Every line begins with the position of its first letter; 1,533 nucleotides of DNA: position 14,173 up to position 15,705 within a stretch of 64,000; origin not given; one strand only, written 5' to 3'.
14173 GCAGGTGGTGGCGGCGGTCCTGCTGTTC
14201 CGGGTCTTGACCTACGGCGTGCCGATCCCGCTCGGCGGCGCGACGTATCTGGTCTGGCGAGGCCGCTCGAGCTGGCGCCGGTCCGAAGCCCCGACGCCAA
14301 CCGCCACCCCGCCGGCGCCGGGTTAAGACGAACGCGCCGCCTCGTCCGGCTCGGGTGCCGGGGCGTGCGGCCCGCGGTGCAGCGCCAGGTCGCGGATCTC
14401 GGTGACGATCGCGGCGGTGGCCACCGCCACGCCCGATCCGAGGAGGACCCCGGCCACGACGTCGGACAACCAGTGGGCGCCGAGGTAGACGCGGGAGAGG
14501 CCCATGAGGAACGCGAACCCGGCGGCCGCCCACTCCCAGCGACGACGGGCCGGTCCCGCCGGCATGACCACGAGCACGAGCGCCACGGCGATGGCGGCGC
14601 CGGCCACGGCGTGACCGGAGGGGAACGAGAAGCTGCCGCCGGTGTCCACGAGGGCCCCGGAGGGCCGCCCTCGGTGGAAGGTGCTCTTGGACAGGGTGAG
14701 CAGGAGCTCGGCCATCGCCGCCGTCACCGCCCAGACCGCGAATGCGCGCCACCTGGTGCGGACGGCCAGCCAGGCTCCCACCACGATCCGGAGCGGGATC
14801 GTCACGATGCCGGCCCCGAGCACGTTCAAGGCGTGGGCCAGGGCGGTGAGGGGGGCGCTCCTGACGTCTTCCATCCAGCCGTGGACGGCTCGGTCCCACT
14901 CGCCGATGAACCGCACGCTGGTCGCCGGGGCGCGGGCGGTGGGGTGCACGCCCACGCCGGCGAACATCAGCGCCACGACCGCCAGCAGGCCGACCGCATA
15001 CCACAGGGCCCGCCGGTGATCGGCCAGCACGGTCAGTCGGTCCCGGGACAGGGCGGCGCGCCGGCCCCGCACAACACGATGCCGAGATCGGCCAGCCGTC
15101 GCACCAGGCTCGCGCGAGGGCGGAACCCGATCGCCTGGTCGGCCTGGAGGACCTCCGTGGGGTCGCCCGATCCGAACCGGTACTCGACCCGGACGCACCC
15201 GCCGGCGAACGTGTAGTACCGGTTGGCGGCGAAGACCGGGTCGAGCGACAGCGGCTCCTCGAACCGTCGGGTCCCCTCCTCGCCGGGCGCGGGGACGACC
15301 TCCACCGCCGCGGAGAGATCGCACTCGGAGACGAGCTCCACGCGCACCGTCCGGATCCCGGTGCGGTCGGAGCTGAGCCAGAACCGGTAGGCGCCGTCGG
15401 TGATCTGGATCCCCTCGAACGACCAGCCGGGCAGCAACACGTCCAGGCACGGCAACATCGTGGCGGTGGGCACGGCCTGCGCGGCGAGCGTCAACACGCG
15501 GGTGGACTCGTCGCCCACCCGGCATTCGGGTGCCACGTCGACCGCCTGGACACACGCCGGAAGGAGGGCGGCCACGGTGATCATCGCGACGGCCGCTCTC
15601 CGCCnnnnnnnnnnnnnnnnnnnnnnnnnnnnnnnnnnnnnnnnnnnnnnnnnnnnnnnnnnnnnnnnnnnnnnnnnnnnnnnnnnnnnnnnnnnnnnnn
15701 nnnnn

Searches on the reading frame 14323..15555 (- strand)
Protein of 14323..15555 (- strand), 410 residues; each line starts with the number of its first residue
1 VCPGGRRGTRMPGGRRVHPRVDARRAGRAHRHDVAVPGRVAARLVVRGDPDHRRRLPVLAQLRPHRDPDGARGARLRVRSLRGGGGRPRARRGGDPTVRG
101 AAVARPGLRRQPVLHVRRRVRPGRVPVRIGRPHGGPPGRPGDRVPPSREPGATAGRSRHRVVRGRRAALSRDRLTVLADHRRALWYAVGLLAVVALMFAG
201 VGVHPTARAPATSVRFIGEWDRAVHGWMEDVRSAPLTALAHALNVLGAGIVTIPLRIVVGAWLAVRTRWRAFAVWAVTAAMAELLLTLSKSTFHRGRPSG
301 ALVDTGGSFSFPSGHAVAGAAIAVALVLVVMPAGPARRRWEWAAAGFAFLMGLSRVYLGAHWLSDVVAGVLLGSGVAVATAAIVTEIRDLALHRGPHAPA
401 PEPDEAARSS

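Call 4: search_protein_families(library=ncbifam, proteins=[window:14323-15555:-], max_evalue=0.1)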
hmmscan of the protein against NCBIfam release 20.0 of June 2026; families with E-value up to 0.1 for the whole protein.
window:14323-15555:- (410 aa): 6 families
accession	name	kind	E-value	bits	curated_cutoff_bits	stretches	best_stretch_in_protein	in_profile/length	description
NF047884.1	UdeprDiPSep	equivalog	1.9e-09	37.7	250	1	239-381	44-184/188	undecaprenyl-diphosphatase SepP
NF007975.0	PRK10699.1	equivalog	1.6e-08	34.3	261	1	308-387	156-233/254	phosphatidylglycerophosphatase B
NF045654.1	APhasePhoC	equivalog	0.00026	20.6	430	1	310-380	163-225/248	acid phosphatase PhoC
NF007159.0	PRK09597.1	equivalog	0.015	15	177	1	306-374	116-178/191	lipid A 1-phosphatase LpxE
NF008813.0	PRK11837.1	equivalog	0.02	14.8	229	1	307-385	101-172/202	undecaprenyl-diphosphate phosphatase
NF028538.0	PAP2_lipid_A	equivalog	0.037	13.5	275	1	310-383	159-230/234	PAP2 family lipid A phosphatase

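Call 5: search_protein_families(library=pfam, proteins=[window:14323-15555:-], max_evalue=0.1)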
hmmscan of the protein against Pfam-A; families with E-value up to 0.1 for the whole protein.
window:14323-15555:- (410 aa): 2 families
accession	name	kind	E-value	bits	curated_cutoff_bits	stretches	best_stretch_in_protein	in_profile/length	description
PF01569.27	PAP2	-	1.6e-19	70.4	27.2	1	276-385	6-126/130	PAP2 superfamily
PF14378.12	PAP2_3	-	9.2e-05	22.8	27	1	181-377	57-188/190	PAP2 superfamily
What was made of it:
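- The Pfam PAP2 score is only just above threshold (call 5).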
